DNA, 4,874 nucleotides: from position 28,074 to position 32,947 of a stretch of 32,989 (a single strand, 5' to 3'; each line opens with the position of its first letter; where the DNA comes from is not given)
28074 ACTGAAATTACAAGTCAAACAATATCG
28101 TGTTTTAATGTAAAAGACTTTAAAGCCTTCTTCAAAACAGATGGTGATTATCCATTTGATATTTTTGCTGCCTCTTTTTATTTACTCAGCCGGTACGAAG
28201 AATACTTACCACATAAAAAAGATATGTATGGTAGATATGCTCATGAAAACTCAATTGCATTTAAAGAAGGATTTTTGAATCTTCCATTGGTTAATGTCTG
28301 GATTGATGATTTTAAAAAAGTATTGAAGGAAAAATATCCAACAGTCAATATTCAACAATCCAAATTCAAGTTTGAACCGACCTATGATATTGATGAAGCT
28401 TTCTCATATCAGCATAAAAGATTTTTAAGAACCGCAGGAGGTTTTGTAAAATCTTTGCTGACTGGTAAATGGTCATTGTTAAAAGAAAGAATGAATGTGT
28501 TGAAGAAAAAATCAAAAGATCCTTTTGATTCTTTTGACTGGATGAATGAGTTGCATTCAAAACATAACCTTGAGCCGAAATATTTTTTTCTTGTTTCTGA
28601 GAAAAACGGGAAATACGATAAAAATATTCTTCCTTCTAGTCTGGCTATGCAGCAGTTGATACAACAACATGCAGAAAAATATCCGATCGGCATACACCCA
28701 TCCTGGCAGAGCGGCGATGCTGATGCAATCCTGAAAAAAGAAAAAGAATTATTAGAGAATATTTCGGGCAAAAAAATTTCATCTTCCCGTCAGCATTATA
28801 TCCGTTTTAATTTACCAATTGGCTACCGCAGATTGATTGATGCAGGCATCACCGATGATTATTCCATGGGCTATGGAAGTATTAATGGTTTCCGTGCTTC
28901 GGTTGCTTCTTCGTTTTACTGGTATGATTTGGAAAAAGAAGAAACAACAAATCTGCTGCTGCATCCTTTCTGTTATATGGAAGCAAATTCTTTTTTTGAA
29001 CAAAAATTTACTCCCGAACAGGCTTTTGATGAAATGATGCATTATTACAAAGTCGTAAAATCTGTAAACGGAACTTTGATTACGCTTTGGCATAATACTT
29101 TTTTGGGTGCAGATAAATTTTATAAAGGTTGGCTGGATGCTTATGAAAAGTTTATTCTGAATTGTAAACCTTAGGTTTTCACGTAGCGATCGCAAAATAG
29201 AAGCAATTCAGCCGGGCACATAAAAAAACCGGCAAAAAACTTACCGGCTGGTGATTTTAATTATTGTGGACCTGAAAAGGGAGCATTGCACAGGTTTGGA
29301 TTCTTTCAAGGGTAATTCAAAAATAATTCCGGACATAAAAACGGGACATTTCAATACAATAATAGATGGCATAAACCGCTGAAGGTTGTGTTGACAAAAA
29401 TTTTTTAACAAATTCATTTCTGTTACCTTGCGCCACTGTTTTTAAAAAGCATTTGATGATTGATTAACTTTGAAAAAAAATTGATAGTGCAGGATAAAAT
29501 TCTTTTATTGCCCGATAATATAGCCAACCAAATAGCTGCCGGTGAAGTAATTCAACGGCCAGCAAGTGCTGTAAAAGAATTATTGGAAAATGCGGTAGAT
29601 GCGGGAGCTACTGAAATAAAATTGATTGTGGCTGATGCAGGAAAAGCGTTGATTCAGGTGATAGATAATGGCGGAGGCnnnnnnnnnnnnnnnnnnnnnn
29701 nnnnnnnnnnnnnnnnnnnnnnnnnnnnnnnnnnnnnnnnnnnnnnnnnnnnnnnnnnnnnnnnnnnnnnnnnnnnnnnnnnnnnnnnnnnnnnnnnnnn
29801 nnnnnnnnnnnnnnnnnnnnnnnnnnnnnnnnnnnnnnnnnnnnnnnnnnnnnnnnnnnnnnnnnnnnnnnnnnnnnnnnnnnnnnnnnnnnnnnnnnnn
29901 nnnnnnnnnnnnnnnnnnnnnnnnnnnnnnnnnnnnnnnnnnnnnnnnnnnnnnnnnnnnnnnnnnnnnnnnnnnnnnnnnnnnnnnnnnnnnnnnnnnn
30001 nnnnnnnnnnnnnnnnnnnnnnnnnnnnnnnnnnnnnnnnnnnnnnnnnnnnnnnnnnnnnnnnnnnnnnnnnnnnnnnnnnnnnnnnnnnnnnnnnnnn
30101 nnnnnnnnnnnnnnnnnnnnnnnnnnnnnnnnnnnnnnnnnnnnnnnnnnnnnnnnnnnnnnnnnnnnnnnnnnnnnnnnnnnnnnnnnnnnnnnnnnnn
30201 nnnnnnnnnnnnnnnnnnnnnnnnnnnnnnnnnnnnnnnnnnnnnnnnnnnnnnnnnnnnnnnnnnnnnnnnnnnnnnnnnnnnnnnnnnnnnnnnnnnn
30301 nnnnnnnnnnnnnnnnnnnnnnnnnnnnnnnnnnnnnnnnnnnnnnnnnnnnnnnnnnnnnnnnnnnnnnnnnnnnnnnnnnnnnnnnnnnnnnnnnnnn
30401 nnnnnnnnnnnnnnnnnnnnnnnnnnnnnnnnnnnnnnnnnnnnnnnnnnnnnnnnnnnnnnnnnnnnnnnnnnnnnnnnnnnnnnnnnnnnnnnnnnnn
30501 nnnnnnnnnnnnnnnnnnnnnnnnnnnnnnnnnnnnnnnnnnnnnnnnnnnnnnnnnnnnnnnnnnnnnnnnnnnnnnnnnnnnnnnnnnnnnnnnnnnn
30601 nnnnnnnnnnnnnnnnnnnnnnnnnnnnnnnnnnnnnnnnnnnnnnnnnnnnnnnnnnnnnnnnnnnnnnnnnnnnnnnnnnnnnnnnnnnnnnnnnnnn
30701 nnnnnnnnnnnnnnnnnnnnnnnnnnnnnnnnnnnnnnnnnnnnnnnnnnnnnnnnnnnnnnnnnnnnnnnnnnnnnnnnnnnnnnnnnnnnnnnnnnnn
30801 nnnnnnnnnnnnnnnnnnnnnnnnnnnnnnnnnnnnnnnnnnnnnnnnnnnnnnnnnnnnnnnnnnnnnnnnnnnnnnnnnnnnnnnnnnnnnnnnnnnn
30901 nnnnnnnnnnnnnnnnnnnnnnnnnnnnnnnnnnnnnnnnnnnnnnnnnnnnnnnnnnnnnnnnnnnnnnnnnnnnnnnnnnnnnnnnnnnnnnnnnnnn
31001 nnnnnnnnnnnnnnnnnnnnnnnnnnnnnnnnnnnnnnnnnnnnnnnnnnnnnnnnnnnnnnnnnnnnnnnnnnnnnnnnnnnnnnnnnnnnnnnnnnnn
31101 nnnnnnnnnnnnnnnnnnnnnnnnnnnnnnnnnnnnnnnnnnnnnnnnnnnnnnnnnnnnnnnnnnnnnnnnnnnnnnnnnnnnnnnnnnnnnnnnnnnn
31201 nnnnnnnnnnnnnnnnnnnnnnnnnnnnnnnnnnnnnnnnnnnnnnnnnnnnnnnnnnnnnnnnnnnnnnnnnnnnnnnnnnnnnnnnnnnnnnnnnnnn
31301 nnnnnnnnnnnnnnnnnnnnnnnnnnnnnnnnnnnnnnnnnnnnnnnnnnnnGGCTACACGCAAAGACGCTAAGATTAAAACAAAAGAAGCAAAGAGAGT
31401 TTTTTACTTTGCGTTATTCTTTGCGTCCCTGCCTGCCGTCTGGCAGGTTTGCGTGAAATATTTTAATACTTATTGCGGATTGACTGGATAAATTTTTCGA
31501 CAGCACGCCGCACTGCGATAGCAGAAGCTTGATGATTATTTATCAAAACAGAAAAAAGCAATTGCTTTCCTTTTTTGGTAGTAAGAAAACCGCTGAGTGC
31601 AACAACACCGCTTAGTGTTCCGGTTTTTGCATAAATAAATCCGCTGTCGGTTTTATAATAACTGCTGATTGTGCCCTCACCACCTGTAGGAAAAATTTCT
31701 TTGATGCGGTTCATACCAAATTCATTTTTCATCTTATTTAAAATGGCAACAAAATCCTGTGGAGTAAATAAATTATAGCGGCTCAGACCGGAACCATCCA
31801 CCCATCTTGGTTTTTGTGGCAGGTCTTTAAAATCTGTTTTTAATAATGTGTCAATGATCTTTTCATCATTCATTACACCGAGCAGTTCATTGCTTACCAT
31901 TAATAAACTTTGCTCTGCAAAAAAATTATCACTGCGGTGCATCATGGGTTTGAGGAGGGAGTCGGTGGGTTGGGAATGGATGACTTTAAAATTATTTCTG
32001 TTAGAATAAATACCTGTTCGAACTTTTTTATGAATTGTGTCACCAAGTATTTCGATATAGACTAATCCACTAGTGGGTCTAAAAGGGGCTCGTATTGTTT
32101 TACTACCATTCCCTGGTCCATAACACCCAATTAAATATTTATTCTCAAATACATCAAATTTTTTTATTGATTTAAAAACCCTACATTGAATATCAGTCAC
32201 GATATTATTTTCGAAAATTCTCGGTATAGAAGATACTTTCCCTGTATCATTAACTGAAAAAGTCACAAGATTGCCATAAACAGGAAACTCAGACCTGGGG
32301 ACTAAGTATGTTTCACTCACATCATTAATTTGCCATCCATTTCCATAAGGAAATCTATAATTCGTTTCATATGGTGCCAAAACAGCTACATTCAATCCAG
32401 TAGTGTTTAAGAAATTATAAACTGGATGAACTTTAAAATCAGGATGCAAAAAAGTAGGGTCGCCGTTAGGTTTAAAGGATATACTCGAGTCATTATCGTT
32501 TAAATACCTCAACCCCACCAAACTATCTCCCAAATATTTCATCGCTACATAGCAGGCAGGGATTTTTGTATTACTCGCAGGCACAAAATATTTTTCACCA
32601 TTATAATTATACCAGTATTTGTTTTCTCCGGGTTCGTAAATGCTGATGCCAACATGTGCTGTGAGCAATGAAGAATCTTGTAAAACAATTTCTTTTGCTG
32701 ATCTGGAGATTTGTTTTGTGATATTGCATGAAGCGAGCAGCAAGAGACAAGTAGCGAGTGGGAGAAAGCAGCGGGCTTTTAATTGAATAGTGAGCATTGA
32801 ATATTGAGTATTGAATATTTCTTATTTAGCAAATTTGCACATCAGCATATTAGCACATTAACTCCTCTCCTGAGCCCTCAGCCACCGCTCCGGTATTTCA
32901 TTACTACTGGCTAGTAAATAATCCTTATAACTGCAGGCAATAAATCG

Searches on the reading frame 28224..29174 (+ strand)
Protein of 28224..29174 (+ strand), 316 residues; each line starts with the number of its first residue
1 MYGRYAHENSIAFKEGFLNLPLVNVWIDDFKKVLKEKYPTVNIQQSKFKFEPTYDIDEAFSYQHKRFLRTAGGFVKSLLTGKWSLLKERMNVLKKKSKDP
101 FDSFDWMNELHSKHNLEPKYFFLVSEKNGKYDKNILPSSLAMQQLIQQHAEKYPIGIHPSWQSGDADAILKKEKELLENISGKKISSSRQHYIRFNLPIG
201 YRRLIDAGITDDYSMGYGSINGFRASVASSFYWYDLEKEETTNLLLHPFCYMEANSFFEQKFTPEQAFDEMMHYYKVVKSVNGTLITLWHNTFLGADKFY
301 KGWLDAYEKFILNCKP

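Call 71: search_protein_families(library=pfam, proteins=[window:28224-29174:+], max_evalue=0.00001)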
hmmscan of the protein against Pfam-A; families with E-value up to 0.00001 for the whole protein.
window:28224-29174:+ (316 aa): 1 family
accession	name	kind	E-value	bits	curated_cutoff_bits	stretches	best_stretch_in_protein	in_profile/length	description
PF23019.1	DUF7033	-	7.1e-19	68.4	27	1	2-65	27-90/90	Family of unknown function (DUF7033)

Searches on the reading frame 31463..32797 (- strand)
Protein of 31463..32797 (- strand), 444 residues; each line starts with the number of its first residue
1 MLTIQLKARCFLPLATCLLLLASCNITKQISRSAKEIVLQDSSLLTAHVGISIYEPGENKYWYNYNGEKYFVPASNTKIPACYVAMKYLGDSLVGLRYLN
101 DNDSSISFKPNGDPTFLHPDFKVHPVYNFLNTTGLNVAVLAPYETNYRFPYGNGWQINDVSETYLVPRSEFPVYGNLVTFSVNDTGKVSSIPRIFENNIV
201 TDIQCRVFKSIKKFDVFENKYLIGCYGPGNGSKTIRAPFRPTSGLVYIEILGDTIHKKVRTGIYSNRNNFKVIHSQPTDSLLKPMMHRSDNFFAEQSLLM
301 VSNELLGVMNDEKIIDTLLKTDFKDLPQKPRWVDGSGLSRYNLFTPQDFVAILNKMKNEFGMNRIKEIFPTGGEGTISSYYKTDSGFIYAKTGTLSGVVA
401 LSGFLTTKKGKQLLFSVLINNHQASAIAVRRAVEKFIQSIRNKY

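Call 71: search_protein_families(library=pfam, proteins=[window:31463-32797:-], max_evalue=0.00001)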
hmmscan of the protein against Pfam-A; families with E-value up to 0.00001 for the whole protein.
window:31463-32797:- (444 aa): 1 family
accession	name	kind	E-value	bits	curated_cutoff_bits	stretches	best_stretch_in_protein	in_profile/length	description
PF02113.21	Peptidase_S13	-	1.3e-35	123.4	22.8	2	268-431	264-435/444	D-Ala-D-Ala carboxypeptidase 3 (S13) family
